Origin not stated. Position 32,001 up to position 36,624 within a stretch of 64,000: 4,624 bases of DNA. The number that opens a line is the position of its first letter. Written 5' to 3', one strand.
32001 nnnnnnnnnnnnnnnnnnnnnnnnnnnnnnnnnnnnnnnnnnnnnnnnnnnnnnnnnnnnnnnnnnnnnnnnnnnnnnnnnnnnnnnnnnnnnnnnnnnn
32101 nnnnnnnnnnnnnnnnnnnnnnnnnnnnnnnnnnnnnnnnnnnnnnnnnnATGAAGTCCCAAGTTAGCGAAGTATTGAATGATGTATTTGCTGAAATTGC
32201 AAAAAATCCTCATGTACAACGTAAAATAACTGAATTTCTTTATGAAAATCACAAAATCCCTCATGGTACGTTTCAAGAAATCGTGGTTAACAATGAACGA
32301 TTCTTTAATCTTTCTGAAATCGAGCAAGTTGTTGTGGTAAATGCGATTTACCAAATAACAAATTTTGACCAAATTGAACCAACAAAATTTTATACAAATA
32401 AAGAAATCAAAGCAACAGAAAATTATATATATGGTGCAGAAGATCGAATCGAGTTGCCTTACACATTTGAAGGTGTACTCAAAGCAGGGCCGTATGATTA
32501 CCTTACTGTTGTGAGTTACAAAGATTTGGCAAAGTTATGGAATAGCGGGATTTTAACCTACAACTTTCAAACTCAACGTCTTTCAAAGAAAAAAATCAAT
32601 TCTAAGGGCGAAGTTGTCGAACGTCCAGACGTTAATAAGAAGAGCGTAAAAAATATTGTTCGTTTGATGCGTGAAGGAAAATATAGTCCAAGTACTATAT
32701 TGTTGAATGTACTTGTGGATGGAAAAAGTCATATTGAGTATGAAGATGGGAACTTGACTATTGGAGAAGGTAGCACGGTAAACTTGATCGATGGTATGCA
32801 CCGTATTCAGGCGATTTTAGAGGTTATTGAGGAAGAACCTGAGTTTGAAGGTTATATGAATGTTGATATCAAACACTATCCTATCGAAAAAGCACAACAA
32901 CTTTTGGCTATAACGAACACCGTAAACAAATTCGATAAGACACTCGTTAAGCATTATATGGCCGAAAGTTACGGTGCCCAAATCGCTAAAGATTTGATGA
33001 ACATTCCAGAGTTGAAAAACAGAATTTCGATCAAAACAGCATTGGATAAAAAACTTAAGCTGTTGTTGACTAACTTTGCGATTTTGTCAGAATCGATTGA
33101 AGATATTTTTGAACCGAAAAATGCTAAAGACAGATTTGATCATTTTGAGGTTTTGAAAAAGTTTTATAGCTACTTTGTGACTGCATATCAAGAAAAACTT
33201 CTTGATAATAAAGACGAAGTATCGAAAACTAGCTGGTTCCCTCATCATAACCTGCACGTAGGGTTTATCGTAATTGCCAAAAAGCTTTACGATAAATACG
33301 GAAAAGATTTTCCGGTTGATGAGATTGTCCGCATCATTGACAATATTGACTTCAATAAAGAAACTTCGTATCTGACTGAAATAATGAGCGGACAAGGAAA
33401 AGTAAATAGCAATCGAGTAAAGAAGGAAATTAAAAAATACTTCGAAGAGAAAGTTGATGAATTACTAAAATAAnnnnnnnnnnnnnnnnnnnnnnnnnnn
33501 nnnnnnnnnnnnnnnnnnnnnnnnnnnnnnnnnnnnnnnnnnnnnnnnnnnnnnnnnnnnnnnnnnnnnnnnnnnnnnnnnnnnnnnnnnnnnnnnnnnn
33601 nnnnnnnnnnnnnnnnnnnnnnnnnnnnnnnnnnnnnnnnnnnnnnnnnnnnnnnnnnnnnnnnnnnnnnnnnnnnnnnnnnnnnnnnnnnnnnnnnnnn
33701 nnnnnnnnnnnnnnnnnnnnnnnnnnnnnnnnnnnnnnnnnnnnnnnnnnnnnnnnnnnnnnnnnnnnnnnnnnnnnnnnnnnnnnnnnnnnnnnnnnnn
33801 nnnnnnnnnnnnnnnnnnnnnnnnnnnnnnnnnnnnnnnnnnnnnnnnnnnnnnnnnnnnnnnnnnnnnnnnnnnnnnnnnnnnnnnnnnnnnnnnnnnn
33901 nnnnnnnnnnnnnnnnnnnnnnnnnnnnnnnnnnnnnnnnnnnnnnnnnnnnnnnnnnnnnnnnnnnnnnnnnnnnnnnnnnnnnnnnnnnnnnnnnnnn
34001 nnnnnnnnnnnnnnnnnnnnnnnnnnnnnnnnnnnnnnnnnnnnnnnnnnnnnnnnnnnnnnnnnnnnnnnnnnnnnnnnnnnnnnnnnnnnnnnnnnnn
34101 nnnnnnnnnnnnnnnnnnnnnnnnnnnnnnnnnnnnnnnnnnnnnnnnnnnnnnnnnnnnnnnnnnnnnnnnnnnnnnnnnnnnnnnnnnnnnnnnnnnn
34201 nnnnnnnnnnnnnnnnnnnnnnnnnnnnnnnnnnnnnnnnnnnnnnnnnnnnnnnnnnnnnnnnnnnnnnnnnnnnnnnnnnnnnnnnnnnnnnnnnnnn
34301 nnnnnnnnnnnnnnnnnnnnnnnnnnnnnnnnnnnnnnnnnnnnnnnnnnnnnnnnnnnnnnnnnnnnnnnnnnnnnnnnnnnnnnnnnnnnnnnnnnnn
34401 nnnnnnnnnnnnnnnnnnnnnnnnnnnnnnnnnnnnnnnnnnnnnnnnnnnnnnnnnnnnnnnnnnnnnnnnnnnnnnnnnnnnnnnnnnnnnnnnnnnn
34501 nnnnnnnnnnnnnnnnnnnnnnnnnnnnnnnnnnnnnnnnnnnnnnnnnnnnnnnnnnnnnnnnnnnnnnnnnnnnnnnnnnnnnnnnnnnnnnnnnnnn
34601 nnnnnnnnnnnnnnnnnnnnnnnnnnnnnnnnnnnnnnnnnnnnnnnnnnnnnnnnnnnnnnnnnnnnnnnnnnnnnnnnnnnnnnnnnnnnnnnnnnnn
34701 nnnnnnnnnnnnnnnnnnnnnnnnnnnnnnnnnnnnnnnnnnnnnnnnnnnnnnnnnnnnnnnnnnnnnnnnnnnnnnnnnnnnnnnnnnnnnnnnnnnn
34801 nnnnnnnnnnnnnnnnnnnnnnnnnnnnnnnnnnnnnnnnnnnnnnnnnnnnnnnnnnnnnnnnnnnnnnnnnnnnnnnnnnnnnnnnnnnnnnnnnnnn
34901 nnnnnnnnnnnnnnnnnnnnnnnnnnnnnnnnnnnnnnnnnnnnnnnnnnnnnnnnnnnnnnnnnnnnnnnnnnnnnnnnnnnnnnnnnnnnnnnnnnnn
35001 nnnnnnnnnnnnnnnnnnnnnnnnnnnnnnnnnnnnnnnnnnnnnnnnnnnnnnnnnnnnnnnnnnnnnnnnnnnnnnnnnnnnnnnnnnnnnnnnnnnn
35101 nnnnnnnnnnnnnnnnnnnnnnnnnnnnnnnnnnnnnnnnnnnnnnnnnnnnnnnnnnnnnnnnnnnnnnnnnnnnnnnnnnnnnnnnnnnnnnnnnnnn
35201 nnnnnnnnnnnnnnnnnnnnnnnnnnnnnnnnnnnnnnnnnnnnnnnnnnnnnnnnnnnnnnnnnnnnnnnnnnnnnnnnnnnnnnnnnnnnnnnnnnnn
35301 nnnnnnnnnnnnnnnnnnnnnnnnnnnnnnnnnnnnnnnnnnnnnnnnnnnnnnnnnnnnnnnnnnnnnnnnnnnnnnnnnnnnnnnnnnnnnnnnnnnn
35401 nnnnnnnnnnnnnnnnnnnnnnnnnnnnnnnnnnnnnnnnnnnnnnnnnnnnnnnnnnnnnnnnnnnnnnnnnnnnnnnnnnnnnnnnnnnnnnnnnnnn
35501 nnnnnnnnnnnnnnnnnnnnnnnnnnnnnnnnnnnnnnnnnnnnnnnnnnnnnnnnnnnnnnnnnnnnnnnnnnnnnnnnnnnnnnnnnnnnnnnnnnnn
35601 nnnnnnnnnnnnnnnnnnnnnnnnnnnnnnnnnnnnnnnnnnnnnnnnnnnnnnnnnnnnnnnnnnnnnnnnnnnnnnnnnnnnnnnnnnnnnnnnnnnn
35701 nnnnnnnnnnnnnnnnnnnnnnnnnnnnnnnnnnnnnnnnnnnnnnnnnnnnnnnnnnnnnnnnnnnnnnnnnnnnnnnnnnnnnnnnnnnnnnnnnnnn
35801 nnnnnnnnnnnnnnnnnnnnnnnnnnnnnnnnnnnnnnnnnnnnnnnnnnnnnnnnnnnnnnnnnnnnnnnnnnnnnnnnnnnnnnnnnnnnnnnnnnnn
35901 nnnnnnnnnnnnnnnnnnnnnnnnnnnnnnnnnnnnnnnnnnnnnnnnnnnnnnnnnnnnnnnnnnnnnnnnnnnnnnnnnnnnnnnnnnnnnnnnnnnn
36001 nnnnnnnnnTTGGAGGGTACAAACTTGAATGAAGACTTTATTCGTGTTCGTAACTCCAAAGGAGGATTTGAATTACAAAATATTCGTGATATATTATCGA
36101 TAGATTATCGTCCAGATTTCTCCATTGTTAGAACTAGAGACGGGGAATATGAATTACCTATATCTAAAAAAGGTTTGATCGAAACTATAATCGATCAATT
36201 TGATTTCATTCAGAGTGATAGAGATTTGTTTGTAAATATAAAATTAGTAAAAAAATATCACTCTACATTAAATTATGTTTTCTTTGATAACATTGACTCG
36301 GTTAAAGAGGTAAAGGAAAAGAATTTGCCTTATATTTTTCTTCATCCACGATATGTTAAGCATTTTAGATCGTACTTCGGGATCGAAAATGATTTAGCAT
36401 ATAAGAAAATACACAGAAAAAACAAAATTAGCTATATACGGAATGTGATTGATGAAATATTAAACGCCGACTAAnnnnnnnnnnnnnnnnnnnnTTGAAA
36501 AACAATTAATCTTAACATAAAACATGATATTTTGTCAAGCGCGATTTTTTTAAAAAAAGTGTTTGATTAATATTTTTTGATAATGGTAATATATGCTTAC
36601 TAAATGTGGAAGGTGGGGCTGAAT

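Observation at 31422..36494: Phage agr-like peptide signalling cassette next to an SPbeta-type SroE/SroF repressor module: possible arbitrium alternative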

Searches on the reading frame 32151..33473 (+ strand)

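Call 3: search_protein_families(library=pfam, proteins=[window:32151-33473:+], max_evalue=1)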
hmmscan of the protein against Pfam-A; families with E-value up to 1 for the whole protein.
window:32151-33473:+ (440 aa): 3 families
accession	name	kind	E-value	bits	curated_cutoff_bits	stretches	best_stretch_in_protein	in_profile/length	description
PF14072.11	DndB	-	5.6e-15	55.7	29.1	1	113-422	10-322/338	DNA-sulfur modification-associated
PF03235.19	GmrSD_N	-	0.011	16.3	33.2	1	206-327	55-185/199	GmrSD restriction endonuclease, N-terminal domain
PF02583.22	Trns_repr_metal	-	0.12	13.3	22.8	1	242-289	27-73/78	Metal-sensitive transcriptional repressor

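Call 4: search_protein_families(library=ncbifam, proteins=[window:32151-33473:+], max_evalue=1)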
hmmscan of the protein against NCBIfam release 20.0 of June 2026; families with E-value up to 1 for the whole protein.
window:32151-33473:+ (440 aa): 2 families
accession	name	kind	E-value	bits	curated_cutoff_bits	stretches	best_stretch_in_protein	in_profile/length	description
TIGR03187.1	DGQHR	domain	1.2e-09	38.4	58.85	1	117-378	12-274/276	DGQHR domain-containing protein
TIGR03233.1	DNA_S_dndB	equivalog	1.5e-05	24.3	328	1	195-358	91-258/355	DNA sulfur modification protein DndB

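Call 5: search_protein_families(library=phrogs, proteins=[window:32151-33473:+], max_evalue=0.1)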
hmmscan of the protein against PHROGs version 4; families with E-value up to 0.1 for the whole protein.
window:32151-33473:+ (440 aa): 3 families
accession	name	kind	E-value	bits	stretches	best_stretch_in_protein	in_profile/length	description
phrog_5732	-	unknown function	3.2e-82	277.7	1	2-434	4-438/441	-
phrog_1033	-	DNA, RNA and nucleotide metabolism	0.00083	20.2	1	158-257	50-130/334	ParB-like partition protein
phrog_19610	-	unknown function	0.056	14.1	0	376-436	89-146/175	-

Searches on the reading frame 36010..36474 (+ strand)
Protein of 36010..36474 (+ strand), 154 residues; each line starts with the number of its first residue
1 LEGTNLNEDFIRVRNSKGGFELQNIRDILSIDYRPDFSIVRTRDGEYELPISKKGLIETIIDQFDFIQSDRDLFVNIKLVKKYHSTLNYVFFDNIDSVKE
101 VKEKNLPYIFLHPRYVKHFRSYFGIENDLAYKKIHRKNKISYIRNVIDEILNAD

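Call 3: search_protein_families(library=pfam, proteins=[window:36010-36474:+], max_evalue=1)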
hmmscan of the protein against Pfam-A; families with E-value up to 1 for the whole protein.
window:36010-36474:+ (154 aa): 1 family
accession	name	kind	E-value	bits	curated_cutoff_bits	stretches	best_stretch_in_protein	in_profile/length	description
PF04397.21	LytTR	-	0.00078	20.1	22.6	1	23-94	6-79/98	LytTr DNA-binding domain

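Call 4: search_protein_families(library=ncbifam, proteins=[window:36010-36474:+], max_evalue=1)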
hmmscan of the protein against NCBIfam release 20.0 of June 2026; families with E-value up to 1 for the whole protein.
window:36010-36474:+ (154 aa): 1 family
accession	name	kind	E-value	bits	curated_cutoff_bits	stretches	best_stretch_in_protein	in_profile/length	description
NF005260.0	PRK06763.1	subfamily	0.14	11.5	226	1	53-104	151-202/213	F0F1 ATP synthase subunit alpha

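Call 5: search_protein_families(library=phrogs, proteins=[window:36010-36474:+], max_evalue=0.1)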
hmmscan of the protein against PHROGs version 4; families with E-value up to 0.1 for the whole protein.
window:36010-36474:+ (154 aa): 0 families

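Call 14: find_related_loci(query=window:36010-36474:+, collection=viral_contigs, flank=6000)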
Query window:36010-36474:+ (154 aa) in viral_contigs; peptide patterns used: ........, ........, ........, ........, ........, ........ (x = any residue, [..] = any of these).
6 stretches matched a pattern, but none encodes a relative of the query by tblastn (E <= 1e-3).

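Call 27: predict_structure(protein=window:36010-36474:+)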
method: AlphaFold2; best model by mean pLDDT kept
length: 154 residues; sequences in the alignment: 1
mean_pLDDT: 53.5   pTM: 0.44
mean pLDDT of the five models: 53.5, 37.9, 36.0, 33.7, 33.5
residues with pLDDT >= 90: 0; 70-90: 24; 50-70: 52; < 50: 78
segments of 3 or more residues with pLDDT < 50: 1-7, 66-102, 105-114, 116-138
pLDDT, mean of each block of 10 residues (from residue 1): 46 80 69 65 74 63 50 39 32 46 48 46 43 45 59 52
secondary structure, 60 per line:
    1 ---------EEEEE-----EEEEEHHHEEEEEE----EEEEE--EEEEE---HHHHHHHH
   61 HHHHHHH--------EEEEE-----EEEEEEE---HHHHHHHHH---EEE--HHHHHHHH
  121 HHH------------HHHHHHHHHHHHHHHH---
elements in order: E10-14 E20-24 E28-33 E38-42 E45-49 H53-67 E76-80 E86-92 H96-104 E108-110 H113-123 H136-151

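Call 28: find_homologous_proteins(query=window:36010-36474:+, max_evalue=0.01)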
Query window:36010-36474:+ (154 aa): 3 proteins with E <= 0.01 among 31 candidates.
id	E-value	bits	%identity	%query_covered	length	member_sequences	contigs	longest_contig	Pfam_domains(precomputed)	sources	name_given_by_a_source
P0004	1.1e-90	319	100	97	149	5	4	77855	-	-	-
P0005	2.9e-67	243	77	97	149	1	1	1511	-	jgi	-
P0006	9.9e-52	193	62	92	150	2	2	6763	-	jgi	jgi:hypothetical protein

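Call 31: search_solved_structures(query=window:36010-36474:+, max_evalue=10, show_alignments=2)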
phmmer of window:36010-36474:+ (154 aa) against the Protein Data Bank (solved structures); distinct sequences matched with E-value up to 10: 2.
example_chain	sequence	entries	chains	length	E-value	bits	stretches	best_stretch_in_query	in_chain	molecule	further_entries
2mtf_A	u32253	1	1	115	0.47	13.7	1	46-104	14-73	La-related protein 6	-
9ngx_A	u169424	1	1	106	0.49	13.7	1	51-104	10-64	La-related protein 6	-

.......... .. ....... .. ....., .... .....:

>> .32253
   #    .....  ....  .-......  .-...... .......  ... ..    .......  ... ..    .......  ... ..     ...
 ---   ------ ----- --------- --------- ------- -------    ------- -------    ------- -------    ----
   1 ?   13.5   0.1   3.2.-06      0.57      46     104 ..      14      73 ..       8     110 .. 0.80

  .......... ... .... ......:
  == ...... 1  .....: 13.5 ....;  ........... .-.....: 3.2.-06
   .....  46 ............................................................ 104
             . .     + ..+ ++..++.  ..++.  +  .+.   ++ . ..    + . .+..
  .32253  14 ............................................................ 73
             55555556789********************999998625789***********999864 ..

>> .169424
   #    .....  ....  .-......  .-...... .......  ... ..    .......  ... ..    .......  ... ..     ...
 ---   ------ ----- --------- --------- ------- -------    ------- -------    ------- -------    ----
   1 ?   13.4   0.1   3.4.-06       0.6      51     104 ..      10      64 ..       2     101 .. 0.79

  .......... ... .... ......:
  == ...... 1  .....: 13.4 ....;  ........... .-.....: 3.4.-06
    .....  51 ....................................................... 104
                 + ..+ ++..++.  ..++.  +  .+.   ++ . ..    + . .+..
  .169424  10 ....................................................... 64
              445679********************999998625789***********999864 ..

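Call 72: search_protein_families(library=pfam, alignment_id=A3, max_evalue=0.01)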
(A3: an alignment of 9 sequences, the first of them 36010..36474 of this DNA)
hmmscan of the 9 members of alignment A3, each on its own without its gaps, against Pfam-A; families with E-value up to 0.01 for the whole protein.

A. member 1, window:36010-36474:+ (154 aa): 1 family
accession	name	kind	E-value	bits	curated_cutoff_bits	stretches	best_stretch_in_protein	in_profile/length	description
PF04397.21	LytTR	-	0.00078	20.1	22.6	1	23-94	6-79/98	LytTr DNA-binding domain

B. families by the number of members that match (of 9 scanned): 1 family
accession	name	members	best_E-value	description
PF04397.21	LytTR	5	8e-10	LytTr DNA-binding domain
